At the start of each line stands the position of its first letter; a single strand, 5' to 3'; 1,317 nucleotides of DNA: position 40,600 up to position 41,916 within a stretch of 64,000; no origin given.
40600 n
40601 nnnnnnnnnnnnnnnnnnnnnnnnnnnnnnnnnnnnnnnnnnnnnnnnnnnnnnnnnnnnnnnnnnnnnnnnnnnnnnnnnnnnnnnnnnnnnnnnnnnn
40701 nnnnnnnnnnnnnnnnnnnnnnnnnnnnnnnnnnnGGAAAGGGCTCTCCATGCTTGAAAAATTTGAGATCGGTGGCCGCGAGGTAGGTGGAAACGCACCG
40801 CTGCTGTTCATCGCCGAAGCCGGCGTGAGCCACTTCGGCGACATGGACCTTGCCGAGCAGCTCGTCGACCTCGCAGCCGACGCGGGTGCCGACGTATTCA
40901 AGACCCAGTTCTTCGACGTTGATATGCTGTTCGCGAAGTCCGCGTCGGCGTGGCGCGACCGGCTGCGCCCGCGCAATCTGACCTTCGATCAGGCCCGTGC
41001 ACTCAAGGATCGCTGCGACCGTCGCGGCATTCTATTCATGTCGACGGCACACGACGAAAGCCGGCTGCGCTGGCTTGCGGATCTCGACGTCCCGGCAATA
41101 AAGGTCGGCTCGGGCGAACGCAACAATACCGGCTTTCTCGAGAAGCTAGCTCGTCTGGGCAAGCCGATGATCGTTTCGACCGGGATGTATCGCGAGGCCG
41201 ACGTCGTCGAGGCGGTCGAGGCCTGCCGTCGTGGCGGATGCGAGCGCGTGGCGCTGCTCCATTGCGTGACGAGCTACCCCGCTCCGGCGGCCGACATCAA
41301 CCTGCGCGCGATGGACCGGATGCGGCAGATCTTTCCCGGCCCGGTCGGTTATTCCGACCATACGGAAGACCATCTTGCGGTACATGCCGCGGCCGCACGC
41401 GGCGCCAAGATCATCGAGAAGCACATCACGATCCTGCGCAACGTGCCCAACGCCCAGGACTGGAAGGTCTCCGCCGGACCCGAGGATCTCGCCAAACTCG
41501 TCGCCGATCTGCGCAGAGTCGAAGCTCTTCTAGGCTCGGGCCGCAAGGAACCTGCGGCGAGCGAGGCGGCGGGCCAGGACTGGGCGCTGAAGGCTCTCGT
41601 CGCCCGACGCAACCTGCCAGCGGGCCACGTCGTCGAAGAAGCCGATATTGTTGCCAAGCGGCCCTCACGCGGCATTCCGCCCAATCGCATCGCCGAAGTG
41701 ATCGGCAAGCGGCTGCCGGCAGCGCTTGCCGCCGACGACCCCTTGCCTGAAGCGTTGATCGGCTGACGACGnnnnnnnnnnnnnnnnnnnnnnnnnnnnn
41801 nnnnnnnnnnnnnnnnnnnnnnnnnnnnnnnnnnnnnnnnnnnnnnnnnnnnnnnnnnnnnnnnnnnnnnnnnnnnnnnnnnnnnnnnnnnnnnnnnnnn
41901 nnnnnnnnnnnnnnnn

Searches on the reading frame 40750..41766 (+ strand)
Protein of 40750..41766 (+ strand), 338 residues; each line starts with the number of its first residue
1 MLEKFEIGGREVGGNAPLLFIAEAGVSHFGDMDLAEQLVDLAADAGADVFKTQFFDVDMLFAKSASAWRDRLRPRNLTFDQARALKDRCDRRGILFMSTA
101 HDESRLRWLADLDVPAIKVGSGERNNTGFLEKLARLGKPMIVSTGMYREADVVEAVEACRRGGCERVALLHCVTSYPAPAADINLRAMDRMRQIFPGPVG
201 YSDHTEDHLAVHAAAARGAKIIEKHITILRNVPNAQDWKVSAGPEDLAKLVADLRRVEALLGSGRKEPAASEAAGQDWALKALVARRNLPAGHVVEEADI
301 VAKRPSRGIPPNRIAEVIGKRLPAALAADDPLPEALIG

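Call 41: find_related_loci(query=window:40750-41766:+, collection=metagenome_contigs, flank=10000)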
Query window:40750-41766:+ (338 aa) in metagenome_contigs; peptide patterns used: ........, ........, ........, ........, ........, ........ (x = any residue, [..] = any of these).
190 stretches matched a pattern; 79 encode a relative of the query (tblastn E <= 1e-3); 79 distinct loci.
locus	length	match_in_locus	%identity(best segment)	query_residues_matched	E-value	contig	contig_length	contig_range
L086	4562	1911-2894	76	5-332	2e-168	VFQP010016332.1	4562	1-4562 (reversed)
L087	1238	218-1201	70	5-332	1e-172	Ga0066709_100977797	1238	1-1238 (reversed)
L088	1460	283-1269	71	4-332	1e-169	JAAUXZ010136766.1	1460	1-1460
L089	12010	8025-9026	70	4-336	5e-155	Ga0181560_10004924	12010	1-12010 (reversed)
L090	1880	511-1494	72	5-332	2e-166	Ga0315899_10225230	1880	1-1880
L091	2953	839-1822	68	5-332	2e-161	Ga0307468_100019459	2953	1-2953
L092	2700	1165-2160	71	1-332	2e-161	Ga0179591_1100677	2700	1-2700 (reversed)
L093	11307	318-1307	67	3-332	7e-151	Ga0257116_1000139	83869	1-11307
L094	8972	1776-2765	67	3-332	7e-151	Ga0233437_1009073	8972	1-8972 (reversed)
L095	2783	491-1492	67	4-336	6e-159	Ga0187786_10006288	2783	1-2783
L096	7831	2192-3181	69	3-332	5e-150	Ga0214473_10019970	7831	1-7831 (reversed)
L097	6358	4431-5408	67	5-330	5e-150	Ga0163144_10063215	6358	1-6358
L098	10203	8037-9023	68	4-332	3e-149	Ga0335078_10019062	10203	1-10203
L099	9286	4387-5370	68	3-330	4e-149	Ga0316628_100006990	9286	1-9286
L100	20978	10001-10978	67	4-329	3e-148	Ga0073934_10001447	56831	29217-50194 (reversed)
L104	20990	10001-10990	65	3-332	4e-146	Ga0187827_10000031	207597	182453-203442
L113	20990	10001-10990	65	3-332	4e-143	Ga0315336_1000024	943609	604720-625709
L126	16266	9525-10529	56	4-338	3e-131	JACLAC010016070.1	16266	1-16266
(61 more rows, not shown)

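Call 64: search_protein_families(library=pfam, proteins=[L126:20-1129:+, L126:1119-1766:+, L126:1759-2820:+, L126:2939-3964:+, L126:3970-5100:+, L126:5004-5720:+, L126:5717-6589:+, L126:6610-7836:+, L126:7817-9499:+, L126:13145-13909:+], max_evalue=0.001)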
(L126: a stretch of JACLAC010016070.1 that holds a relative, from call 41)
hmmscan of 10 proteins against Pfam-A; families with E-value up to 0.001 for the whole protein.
L126:20-1129:+ (369 aa): 1 family
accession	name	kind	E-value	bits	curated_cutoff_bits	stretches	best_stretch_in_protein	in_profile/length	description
PF04101.22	Glyco_tran_28_C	-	8e-07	29.7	22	1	200-318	2-125/166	Glycosyltransferase family 28 C-terminal domain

L126:1119-1766:+ (215 aa): 1 family
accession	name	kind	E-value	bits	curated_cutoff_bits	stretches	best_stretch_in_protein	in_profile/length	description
PF00551.24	Formyl_trans_N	-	2.8e-08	34.1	26.1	1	36-137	73-175/181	Formyl transferase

L126:1759-2820:+ (353 aa): 2 families
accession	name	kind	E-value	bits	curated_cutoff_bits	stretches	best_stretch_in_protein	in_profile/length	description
PF03102.20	NeuB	-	6e-88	294.8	22.1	1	40-279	1-238/241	NeuB family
PF08666.17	SAF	-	5.6e-13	49.7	21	1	295-350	1-60/63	SAF domain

L126:2939-3964:+ (341 aa): 5 families
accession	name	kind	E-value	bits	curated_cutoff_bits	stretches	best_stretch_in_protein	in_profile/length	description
PF13489.12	Methyltransf_23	-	2.4e-19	70.1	27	1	111-276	4-163/164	Methyltransferase domain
PF08241.18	Methyltransf_11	-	3.1e-10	41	21.2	1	139-229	2-94/95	Methyltransferase domain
PF08242.18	Methyltransf_12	-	5.9e-08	33.8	30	1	139-228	2-98/98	Methyltransferase domain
PF13649.12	Methyltransf_25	-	2.4e-05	25.4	27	1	139-226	3-97/97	Methyltransferase domain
PF13847.12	Methyltransf_31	-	3.4e-05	24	27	1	171-234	42-113/145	Methyltransferase domain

L126:3970-5100:+ (376 aa): 0 families

L126:5004-5720:+ (238 aa): 4 families
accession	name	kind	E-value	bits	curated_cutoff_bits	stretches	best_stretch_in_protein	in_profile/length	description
PF00117.34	GATase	-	4.6e-19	69.3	22.8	1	38-235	1-187/190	Glutamine amidotransferase class-I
PF01174.25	SNO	-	2.5e-08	34.5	27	1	66-123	26-82/188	SNO glutamine amidotransferase family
PF07722.19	Peptidase_C26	-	1.1e-07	32.3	20.5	1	92-221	88-219/219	Peptidase C26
PF07685.20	GATase_3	-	2.3e-05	24.6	27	1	59-142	24-115/196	CobB/CobQ-like glutamine amidotransferase domain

L126:5717-6589:+ (290 aa): 3 families
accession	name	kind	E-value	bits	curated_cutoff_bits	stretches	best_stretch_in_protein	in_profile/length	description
PF00977.27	His_biosynth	-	5.4e-50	170.4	23.6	1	7-234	1-226/228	Histidine biosynthesis protein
PF02581.23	TMP-TENI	-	0.00033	20.5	27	0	63-103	136-175/180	Thiamine monophosphate synthase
PF05690.20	ThiG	-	0.00043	20.2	23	0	157-217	135-195/247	Thiazole biosynthesis protein ThiG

L126:6610-7836:+ (408 aa): 0 families

L126:7817-9499:+ (560 aa): 0 families

L126:13145-13909:+ (254 aa): 4 families
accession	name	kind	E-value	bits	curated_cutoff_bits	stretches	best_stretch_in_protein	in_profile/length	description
PF00977.27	His_biosynth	-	5.8e-64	216.1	23.6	1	5-233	1-226/228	Histidine biosynthesis protein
PF05690.20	ThiG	-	3.5e-05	23.7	23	0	66-118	167-218/247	Thiazole biosynthesis protein ThiG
PF01884.23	PcrB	-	4.7e-05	23.4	23.9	0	47-107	156-212/226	PcrB family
PF03060.21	NMO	-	0.00054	19.9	28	0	184-228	181-224/331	Nitronate monooxygenase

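Call 65: search_solved_structures(query=window:40750-41766:+, show_alignments=2, max_evalue=1e-10)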
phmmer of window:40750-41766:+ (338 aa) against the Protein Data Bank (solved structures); distinct sequences matched with E-value up to 1e-10: 8.
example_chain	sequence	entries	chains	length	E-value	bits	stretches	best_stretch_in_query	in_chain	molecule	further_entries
6ncs_A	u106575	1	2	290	1.3e-48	169.4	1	3-273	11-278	N-acetylneuraminic acid (Sialic acid) synthetase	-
1vli_A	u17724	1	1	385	1.6e-46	162.6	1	4-280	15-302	Spore coat polysaccharide biosynthesis protein spsE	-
1xuu_A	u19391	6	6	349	2.2e-42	149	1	4-315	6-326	polysialic acid capsule biosynthesis protein SiaC | N-acetylneuraminate synthase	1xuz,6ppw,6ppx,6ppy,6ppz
2wqp_A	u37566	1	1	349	2.2e-42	149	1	4-315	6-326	POLYSIALIC ACID CAPSULE BIOSYNTHESIS PROTEIN SIAC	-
4ipj_A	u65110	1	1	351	5.9e-42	147.6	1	4-315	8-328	Polysialic acid capsule biosynthesis protein SiaC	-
4ipi_A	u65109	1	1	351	1.5e-41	146.2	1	4-309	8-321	Polysialic acid capsule biosynthesis protein SiaC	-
8h2c_A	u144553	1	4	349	1.7e-31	113.2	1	17-331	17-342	Pseudaminic acid synthase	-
3g8r_A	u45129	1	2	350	2.8e-20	76.3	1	19-331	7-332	Probable spore coat polysaccharide biosynthesis protein E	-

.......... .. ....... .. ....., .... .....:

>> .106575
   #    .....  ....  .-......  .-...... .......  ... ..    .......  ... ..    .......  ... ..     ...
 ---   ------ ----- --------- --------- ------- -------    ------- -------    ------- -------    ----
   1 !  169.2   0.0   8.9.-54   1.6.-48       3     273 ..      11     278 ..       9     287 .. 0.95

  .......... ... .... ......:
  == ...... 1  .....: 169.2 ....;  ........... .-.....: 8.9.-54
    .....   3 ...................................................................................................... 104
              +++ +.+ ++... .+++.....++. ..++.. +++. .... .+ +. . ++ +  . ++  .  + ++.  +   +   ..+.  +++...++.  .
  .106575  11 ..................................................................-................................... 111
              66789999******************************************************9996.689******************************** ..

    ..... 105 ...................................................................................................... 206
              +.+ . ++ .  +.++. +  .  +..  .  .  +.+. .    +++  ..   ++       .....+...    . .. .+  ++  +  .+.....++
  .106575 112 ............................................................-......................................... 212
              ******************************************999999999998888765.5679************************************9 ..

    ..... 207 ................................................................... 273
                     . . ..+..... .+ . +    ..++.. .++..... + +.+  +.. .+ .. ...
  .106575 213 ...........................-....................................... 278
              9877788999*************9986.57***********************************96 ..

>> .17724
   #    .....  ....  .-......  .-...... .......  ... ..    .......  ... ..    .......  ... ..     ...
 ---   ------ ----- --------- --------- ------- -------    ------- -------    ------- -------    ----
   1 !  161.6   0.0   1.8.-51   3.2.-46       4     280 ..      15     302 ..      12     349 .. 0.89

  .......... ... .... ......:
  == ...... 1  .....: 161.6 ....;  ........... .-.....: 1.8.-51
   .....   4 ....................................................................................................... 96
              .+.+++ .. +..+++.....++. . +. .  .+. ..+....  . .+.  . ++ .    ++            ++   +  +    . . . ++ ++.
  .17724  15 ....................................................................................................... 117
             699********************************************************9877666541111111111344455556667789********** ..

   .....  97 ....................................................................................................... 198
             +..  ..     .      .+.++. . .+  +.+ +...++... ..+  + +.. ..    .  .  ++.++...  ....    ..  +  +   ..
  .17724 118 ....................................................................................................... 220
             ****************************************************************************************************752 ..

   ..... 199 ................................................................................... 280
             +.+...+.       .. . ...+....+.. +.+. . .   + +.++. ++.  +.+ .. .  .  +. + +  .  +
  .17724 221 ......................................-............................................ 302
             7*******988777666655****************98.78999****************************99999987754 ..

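Call 74: search_protein_families(library=pfam, proteins=[L104:14099-15733:+], max_evalue=0.001)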
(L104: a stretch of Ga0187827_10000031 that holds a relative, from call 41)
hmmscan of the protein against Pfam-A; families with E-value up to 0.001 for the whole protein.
L104:14099-15733:+ (544 aa): 3 families
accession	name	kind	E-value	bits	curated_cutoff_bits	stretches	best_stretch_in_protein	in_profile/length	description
PF02775.26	TPP_enzyme_C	-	1.5e-40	138.9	21.9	1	385-523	11-151/151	Thiamine pyrophosphate enzyme, C-terminal TPP binding domain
PF02776.23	TPP_enzyme_N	-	4.1e-34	117.3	26.8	1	4-123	1-117/119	Thiamine pyrophosphate enzyme, N-terminal TPP binding domain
PF00205.28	TPP_enzyme_M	-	1.6e-25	89.9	30.4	1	196-320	2-137/137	Thiamine pyrophosphate enzyme, central domain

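Call 79: search_solved_structures(query=window:40750-41766:+, show_alignments=3, max_evalue=1e-40)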
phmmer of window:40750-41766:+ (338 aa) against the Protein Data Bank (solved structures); distinct sequences matched with E-value up to 1e-40: 6.
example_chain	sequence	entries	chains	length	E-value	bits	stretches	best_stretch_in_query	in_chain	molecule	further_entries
6ncs_A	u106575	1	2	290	1.3e-48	169.4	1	3-273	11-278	N-acetylneuraminic acid (Sialic acid) synthetase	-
1vli_A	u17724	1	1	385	1.6e-46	162.6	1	4-280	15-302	Spore coat polysaccharide biosynthesis protein spsE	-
1xuu_A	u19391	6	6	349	2.2e-42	149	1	4-315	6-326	polysialic acid capsule biosynthesis protein SiaC | N-acetylneuraminate synthase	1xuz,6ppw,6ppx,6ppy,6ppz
2wqp_A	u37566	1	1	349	2.2e-42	149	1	4-315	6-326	POLYSIALIC ACID CAPSULE BIOSYNTHESIS PROTEIN SIAC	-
4ipj_A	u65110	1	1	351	5.9e-42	147.6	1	4-315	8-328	Polysialic acid capsule biosynthesis protein SiaC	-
4ipi_A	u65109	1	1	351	1.5e-41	146.2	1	4-309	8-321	Polysialic acid capsule biosynthesis protein SiaC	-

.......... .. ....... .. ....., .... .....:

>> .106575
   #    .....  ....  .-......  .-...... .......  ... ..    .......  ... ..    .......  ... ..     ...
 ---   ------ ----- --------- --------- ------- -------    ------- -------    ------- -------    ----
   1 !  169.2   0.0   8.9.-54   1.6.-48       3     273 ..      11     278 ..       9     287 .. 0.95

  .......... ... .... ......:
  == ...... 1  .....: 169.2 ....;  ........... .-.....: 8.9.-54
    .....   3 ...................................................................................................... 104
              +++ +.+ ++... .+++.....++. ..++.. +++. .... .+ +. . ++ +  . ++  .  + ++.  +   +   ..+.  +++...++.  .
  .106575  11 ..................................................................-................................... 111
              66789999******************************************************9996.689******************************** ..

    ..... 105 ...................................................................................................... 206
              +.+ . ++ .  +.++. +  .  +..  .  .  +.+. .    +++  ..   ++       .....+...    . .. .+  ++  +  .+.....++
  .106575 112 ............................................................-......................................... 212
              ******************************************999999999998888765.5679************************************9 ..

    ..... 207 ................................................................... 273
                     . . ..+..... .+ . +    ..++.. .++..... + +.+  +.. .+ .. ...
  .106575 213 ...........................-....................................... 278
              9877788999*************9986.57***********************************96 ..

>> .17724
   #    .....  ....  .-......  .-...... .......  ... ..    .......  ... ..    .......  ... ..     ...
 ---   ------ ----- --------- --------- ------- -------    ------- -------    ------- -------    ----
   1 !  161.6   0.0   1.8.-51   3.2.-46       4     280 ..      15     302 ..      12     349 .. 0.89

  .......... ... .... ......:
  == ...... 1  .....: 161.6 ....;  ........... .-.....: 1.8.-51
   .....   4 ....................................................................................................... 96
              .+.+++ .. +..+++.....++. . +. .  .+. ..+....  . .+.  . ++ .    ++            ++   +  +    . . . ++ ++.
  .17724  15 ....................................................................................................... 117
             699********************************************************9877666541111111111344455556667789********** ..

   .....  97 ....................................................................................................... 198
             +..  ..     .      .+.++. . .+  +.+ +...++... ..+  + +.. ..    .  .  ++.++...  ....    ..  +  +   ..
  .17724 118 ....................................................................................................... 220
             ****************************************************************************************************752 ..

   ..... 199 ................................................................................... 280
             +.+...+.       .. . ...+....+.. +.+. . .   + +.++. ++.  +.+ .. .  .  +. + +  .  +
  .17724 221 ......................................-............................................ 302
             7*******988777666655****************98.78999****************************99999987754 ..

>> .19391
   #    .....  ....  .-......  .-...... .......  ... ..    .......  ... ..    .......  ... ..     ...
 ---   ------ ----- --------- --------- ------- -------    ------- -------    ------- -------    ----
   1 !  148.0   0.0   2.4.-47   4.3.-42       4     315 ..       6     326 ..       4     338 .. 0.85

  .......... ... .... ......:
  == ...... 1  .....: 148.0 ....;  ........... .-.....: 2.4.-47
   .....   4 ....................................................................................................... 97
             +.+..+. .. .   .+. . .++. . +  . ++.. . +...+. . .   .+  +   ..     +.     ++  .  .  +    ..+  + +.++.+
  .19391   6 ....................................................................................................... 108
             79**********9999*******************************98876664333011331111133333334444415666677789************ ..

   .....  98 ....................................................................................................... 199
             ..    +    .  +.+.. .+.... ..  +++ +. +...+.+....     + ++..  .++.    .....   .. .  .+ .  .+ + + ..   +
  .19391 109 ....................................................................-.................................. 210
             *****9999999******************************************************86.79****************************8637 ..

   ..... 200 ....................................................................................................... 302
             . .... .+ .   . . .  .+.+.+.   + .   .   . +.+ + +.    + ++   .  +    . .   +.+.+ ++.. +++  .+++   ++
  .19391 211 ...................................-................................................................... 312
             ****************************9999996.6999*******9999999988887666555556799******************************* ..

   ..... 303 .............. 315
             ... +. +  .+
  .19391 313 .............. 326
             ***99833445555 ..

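Call 83: search_protein_families(library=pfam, proteins=[L113:15124-16428:+, L113:16429-17121:-, L113:17124-17705:-, L113:17708-18796:-, L113:19211-20320:-, L113:6806-8599:-, L113:5889-6809:-, L113:4950-5885:-, L113:2588-4015:-, L113:1219-2583:-], max_evalue=0.001)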
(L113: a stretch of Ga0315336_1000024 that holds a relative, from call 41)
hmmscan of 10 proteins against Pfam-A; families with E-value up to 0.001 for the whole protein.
L113:15124-16428:+ (434 aa): 5 families
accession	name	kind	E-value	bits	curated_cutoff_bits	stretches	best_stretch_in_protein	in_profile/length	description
PF03721.20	UDPG_MGDP_dh_N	-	1.8e-35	122.6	27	1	16-188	2-181/187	UDP-glucose/GDP-mannose dehydrogenase family, NAD binding domain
PF00984.24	UDPG_MGDP_dh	-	3.3e-23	82.1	25.4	1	209-298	1-93/94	UDP-glucose/GDP-mannose dehydrogenase family, central domain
PF03720.21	UDPG_MGDP_dh_C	-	3.4e-19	69.6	30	1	322-420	1-101/103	UDP-glucose/GDP-mannose dehydrogenase family, UDP binding domain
PF01210.29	NAD_Gly3P_dh_N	-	8.3e-05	23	23.1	1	17-99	2-85/158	NAD-dependent glycerol-3-phosphate dehydrogenase N-terminus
PF03446.21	NAD_binding_2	-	0.00041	20.8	21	0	16-138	1-104/161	NAD binding domain of 6-phosphogluconate dehydrogenase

L113:16429-17121:- (230 aa): 1 family
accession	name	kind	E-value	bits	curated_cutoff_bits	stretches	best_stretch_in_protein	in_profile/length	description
PF00535.33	Glycos_transf_2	-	2.6e-27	96.2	23.3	1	8-161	1-165/168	Glycosyl transferase family 2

L113:17124-17705:- (193 aa): 3 families
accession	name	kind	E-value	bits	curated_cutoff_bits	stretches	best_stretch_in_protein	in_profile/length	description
PF08241.18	Methyltransf_11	-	2.3e-08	35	21.2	1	31-79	48-93/95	Methyltransferase domain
PF13649.12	Methyltransf_25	-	4.4e-07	30.9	27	1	31-77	52-97/97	Methyltransferase domain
PF08242.18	Methyltransf_12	-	0.00013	23.1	30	1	35-79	54-98/98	Methyltransferase domain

L113:17708-18796:- (362 aa): 5 families
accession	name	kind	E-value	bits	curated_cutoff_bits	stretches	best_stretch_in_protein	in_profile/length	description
PF01041.23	DegT_DnrJ_EryC1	-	3.5e-101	339.5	19.8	1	13-355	5-359/360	DegT/DnrJ/EryC1/StrS aminotransferase family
PF00266.25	Aminotran_5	-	7.7e-07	28.8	21.5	1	36-162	46-183/371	Aminotransferase class-V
PF01053.26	Cys_Met_Meta_PP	-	6.4e-06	25.4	27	1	35-169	54-188/381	Cys/Met metabolism PLP-dependent enzyme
PF00155.27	Aminotran_1_2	-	9.1e-06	25.5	19.7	1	36-129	45-154/361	Aminotransferase class I and II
PF01212.27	Beta_elim_lyase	-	3.9e-05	23.6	27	1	33-211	32-227/288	Beta-eliminating lyase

L113:19211-20320:- (369 aa): 1 family
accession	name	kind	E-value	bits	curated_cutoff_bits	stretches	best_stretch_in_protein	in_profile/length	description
PF03706.18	LPG_synthase_TM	-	3.8e-42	145.2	33.4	1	47-340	3-299/302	Lysylphosphatidylglycerol synthase TM region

L113:6806-8599:- (597 aa): 5 families
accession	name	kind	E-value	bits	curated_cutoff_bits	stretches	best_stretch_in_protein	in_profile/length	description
PF00005.33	ABC_tran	-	1.3e-33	116.9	25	1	385-533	1-137/137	ABC transporter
PF00664.28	ABC_membrane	-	4.3e-10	40.2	28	1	86-317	38-272/274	ABC transporter transmembrane region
PF02463.25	SMC_N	-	2.2e-09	37.5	40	1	450-577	135-213/220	RecF/RecN/SMC N terminal domain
PF03193.22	RsgA_GTPase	-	1.6e-05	25.3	30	1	391-428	103-139/174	RsgA GTPase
PF13555.12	AAA_29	-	0.00072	19.7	27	0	388-413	15-40/61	P-loop containing region of AAA domain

L113:5889-6809:- (306 aa): 2 families
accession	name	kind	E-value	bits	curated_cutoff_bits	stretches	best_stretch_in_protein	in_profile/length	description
PF13469.12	Sulfotransfer_3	-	3e-27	96.7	27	1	6-213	1-213/216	Sulfotransferase family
PF00685.33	Sulfotransfer_1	-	2.4e-09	37.4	22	1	6-213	3-182/255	Sulfotransferase domain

L113:4950-5885:- (311 aa): 1 family
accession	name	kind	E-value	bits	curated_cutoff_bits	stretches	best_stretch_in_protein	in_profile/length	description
PF01522.26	Polysacc_deac_1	-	4.5e-17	62.6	23.1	1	178-273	36-122/124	Polysaccharide deacetylase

L113:2588-4015:- (475 aa): 0 families

L113:1219-2583:- (454 aa): 0 families
